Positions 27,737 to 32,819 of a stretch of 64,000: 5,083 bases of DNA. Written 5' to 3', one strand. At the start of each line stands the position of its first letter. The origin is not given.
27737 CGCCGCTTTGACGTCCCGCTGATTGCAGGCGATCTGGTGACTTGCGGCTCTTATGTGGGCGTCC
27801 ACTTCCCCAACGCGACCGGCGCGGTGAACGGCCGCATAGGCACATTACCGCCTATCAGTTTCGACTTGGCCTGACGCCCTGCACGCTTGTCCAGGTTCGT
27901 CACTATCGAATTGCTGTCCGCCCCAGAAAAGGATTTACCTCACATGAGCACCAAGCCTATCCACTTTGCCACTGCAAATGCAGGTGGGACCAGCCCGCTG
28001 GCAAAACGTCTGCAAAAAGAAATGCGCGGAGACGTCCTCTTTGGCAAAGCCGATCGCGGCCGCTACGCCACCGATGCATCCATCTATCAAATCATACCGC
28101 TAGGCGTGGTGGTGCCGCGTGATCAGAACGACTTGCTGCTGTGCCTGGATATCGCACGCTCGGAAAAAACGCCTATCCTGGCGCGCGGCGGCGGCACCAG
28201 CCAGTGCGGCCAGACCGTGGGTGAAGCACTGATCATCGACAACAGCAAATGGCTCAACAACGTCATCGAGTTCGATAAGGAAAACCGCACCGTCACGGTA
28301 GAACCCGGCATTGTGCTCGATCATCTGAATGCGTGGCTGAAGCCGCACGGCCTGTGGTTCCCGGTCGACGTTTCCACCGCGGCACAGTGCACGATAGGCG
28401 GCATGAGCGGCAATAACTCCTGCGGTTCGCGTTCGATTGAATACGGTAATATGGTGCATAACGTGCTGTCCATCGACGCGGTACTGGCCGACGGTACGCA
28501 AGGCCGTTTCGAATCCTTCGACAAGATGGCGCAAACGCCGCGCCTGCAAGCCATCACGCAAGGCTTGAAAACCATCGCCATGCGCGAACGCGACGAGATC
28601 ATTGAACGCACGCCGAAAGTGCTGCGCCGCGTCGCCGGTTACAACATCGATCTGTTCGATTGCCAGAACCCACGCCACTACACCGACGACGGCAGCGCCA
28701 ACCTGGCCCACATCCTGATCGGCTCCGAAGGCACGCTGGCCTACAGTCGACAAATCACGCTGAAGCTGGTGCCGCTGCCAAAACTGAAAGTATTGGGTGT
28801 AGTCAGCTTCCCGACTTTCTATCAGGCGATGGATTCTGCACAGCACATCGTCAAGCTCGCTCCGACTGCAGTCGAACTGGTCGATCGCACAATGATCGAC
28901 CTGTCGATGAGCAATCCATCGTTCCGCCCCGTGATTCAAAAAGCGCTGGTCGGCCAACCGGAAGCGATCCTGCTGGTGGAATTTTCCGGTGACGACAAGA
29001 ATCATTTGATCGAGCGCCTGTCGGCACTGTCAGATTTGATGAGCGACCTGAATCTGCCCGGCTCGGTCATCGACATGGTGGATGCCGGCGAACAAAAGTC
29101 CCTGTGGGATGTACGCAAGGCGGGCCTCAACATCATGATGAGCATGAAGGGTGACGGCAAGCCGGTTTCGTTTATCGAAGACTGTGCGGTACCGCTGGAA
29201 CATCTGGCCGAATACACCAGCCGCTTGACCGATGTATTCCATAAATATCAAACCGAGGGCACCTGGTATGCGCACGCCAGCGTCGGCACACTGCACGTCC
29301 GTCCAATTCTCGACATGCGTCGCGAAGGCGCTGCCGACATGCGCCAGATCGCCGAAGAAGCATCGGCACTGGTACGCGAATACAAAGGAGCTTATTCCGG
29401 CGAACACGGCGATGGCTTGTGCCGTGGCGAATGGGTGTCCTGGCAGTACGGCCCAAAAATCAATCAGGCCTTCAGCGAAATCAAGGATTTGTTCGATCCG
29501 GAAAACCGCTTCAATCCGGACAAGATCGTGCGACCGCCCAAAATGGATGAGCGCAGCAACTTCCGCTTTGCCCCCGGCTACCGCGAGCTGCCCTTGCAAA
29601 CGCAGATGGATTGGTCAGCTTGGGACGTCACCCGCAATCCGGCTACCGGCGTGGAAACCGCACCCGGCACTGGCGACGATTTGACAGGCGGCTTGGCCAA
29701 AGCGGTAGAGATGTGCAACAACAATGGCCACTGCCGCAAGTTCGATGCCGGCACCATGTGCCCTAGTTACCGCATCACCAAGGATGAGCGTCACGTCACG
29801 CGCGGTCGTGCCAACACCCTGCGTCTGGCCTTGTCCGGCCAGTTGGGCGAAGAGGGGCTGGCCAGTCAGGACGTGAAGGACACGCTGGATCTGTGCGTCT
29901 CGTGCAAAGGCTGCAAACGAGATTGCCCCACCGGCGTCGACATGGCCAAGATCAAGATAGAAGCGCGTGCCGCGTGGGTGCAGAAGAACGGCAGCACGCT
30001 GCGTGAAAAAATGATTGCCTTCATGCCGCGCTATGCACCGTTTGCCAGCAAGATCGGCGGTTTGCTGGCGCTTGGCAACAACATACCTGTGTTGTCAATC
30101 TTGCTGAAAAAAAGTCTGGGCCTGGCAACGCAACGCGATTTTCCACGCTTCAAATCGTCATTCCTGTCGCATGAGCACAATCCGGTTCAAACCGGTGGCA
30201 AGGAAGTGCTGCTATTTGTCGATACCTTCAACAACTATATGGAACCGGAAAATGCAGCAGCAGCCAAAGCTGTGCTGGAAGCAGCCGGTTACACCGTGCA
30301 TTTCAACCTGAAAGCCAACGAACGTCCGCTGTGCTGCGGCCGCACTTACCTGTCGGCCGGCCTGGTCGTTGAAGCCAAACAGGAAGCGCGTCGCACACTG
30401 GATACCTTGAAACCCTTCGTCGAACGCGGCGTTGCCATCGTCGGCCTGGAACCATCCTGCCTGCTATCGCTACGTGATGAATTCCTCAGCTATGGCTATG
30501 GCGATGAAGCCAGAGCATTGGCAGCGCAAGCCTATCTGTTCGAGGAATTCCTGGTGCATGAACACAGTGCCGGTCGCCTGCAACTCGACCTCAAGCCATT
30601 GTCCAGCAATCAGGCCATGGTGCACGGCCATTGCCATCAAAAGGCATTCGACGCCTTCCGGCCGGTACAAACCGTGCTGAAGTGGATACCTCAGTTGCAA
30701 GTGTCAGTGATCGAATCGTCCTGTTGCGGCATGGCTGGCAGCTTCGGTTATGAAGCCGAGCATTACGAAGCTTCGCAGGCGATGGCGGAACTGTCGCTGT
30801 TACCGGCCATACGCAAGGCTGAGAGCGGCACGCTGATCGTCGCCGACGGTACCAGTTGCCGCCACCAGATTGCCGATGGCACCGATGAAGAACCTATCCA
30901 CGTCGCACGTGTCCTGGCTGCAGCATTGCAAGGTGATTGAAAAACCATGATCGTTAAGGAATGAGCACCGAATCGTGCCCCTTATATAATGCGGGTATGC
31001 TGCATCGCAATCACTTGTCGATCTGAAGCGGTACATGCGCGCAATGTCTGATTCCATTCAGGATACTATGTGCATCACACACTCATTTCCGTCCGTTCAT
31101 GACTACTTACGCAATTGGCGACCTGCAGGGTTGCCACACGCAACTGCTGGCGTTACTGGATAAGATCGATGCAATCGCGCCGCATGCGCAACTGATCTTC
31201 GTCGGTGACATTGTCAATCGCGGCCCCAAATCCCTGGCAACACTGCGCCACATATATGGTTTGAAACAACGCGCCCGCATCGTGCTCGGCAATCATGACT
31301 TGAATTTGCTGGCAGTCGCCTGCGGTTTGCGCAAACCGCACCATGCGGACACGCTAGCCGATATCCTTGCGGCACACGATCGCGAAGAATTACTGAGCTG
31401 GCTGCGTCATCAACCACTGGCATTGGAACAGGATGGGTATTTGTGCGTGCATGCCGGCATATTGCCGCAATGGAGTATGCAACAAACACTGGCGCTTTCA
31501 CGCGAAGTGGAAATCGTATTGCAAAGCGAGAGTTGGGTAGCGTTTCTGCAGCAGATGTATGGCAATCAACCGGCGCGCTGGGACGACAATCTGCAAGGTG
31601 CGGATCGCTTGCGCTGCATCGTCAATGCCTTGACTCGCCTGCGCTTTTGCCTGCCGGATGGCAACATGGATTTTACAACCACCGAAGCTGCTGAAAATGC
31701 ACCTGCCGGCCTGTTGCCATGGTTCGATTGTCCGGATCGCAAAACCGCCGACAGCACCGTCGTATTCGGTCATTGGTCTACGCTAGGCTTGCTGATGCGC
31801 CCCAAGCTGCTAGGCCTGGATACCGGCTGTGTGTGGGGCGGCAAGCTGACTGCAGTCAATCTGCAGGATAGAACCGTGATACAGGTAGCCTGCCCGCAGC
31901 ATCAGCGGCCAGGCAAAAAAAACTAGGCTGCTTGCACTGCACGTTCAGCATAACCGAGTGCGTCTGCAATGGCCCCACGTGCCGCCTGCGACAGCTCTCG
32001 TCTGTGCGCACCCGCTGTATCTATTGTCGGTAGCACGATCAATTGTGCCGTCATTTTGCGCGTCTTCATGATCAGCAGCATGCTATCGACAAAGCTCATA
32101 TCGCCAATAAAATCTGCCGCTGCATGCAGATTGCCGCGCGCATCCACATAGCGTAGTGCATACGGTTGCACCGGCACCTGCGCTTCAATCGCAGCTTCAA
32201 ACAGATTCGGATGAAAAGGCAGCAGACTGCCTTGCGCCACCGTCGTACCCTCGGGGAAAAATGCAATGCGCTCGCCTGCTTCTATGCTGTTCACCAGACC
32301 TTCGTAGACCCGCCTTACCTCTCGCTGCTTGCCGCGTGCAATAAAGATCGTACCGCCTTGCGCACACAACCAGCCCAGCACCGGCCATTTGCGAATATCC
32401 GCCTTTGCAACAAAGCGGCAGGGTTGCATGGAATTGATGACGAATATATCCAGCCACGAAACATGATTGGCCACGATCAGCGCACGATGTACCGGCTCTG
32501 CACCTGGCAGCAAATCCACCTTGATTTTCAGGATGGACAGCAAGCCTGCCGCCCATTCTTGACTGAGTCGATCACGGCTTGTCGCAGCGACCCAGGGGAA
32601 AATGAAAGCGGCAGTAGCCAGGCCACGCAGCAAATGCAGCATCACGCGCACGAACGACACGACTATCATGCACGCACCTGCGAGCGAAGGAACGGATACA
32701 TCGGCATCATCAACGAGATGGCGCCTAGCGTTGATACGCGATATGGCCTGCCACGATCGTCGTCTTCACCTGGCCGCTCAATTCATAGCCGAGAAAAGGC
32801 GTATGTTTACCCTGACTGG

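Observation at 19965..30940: Co-regulated, apparently uncharacterised hydroxy-acid/glyoxylate catabolic system: TTT importer, FAD/Fe-S oxidoreductase, class-V aminotransferase, fold-III aldolase and FAH-family enzyme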

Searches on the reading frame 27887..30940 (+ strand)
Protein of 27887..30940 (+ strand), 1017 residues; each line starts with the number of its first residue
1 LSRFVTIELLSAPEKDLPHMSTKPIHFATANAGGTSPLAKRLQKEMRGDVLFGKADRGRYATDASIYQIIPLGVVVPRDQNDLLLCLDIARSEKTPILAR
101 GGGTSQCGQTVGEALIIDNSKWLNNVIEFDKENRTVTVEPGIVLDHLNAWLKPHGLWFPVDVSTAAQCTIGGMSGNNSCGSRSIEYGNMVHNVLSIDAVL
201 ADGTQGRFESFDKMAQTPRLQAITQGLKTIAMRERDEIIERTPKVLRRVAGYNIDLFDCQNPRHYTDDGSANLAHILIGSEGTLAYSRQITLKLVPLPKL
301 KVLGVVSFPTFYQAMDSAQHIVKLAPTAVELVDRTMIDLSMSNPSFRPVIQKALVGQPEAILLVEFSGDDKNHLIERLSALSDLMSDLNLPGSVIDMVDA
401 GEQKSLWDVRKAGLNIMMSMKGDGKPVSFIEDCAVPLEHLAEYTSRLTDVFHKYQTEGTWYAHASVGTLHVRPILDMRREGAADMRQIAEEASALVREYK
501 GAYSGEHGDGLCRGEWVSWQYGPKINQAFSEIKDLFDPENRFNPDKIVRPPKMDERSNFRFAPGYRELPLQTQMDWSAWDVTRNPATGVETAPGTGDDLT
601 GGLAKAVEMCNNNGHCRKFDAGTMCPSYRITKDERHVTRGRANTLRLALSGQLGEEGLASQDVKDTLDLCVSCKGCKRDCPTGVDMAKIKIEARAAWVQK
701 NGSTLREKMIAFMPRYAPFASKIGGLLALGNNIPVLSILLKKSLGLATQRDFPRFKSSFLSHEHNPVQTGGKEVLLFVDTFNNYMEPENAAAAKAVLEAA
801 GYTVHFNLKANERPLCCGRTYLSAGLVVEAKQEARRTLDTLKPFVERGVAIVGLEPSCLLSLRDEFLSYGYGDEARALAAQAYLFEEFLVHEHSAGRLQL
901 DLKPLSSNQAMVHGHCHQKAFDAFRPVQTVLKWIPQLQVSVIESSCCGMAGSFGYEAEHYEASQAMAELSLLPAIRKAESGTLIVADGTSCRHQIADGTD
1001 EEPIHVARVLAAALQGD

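Call 3: search_protein_families(library=pfam, proteins=[window:27887-30940:+])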
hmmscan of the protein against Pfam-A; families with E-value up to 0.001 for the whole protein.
window:27887-30940:+ (1017 aa): 5 families
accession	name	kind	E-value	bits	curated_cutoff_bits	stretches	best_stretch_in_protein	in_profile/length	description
PF02913.24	FAD-oxidase_C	-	1.7e-47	162.7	21.2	1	298-547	2-248/248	FAD linked oxidases, C-terminal domain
PF01565.28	FAD_binding_4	-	5.8e-38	130.2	26.4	1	71-205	1-135/139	FAD binding domain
PF13183.11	Fer4_8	-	3.6e-09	37.4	27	1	607-684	2-68/68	4Fe-4S dicluster domain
PF13534.11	Fer4_17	-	6.7e-08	33.4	22.2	1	610-685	2-61/61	4Fe-4S dicluster domain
PF02754.22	CCG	-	3.9e-06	27.3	20.6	0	782-863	10-85/85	Cysteine-rich domain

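Call 4: search_protein_families(library=ncbifam, proteins=[window:27887-30940:+])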
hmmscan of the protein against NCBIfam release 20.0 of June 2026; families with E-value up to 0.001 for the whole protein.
window:27887-30940:+ (1017 aa): 12 families
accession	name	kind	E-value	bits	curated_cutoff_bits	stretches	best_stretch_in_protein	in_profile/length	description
NF049975.1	2HglutDHaseYdiJ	equivalog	4.9e-151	504.6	1350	3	43-555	24-547/1018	D-2-hydroxyglutarate dehydrogenase YdiJ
NF008369.0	PRK11168.1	equivalog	1.7e-58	198.4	278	1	660-1015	50-400/401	anaerobic glycerol-3-phosphate dehydrogenase subunit C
TIGR00387.1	glcD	equivalog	1.1e-54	185.8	567.9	2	271-546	147-413/413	glycolate oxidase subunit GlcD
TIGR03379.1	glycerol3P_GlpC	equivalog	1.4e-40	139.3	279.9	1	664-1015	48-397/397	anaerobic glycerol-3-phosphate dehydrogenase subunit GlpC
NF008408.0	PRK11230.1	equivalog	7.9e-32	110.4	897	2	49-205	33-191/499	glycolate oxidase subunit GlcD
NF045670.1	quin_L_LdhH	equivalog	2.2e-22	79.1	800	1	661-1005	347-695/706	L-lactate dehydrogenase (quinone) large subunit LdhH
NF008434.0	PRK11274.1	equivalog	2.8e-20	72.6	333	1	611-1014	23-407/409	glycolate oxidase subunit GlcF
NF053785.1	DcplphribOxDprE1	equivalog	1.3e-11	44.4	500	1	94-204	37-146/449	decaprenylphosphoryl-beta-D-ribose oxidase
TIGR01678.1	FAD_lactone_ox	subfamily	2.5e-11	43.2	396.8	1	61-204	5-145/438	sugar 1,4-lactone oxidase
NF004898.0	PRK06259.1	equivalog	6.6e-09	34.9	385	1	747-1000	235-468/488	fumarate reductase (CoM/CoB) subunit TfrB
NF008439.0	PRK11282.1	equivalog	1.9e-07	30.3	284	1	87-205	15-133/358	glycolate oxidase subunit GlcE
TIGR01677.1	pln_FAD_oxido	subfamily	7.4e-06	24.7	383.1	1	109-199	78-167/560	FAD-dependent oxidoreductase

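Call 16: search_solved_structures(query=window:27887-30940:+, max_evalue=1e-10)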
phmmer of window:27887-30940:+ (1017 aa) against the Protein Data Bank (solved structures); distinct sequences matched with E-value up to 1e-10: 9.
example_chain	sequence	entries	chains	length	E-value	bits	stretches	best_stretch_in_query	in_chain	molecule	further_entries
8jdc_A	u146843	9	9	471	8.7e-35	122.8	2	261-547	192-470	Probable D-lactate dehydrogenase, mitochondrial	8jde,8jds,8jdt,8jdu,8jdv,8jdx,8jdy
7qh2_C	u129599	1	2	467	5.3e-34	120.2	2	271-548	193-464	Lactate dehydrogenase (NAD(+),ferredoxin) subunit LctD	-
8jdb_A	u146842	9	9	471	1.3e-33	118.9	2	262-547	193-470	Probable D-lactate dehydrogenase, mitochondrial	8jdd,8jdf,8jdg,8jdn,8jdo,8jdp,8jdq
9qgz_A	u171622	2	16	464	6e-29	103.5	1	70-205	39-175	Glycolate oxidase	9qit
6lpn_A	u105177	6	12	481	3.5e-21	77.8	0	90-204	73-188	D-2-hydroxyglutarate dehydrogenase, mitochondrial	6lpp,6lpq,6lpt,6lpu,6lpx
3pm9_A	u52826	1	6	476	2.8e-19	71.5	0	74-204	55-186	Putative oxidoreductase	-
4bby_A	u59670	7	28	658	1e-14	56.4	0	258-374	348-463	ALKYLDIHYDROXYACETONEPHOSPHATE SYNTHASE, PEROXISOMAL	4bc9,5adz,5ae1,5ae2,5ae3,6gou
4bc7_A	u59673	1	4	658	1e-14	56.3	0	258-374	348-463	ALKYLDIHYDROXYACETONEPHOSPHATE SYNTHASE, PEROXISOMAL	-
4bca_A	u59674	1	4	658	1e-14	56.3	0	258-374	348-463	ALKYLDIHYDROXYACETONEPHOSPHATE SYNTHASE, PEROXISOMAL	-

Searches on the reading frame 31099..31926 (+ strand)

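Call 11: search_protein_families(library=pfam, proteins=[window:31099-31926:+])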
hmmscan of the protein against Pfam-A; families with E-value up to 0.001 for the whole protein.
window:31099-31926:+ (275 aa): 1 family
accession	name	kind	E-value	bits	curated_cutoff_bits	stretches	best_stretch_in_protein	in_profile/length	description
PF00149.33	Metallophos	-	3.9e-14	54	21.5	1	1-144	1-137/191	Calcineurin-like phosphoesterase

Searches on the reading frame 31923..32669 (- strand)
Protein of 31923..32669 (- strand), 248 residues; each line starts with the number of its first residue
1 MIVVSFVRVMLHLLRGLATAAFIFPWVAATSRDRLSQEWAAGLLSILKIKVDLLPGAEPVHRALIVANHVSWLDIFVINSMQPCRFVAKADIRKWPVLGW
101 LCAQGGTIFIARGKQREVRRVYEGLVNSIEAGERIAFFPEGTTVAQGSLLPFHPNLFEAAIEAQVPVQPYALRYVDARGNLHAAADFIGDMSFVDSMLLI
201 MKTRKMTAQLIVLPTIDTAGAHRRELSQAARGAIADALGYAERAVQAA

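Call 11: search_protein_families(library=pfam, proteins=[window:31923-32669:-])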
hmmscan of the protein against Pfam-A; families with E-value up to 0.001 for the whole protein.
window:31923-32669:- (248 aa): 1 family
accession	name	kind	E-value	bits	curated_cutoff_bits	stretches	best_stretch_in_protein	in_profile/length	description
PF01553.26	Acyltransferase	-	1.6e-28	99.6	23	1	60-172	13-131/132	Acyltransferase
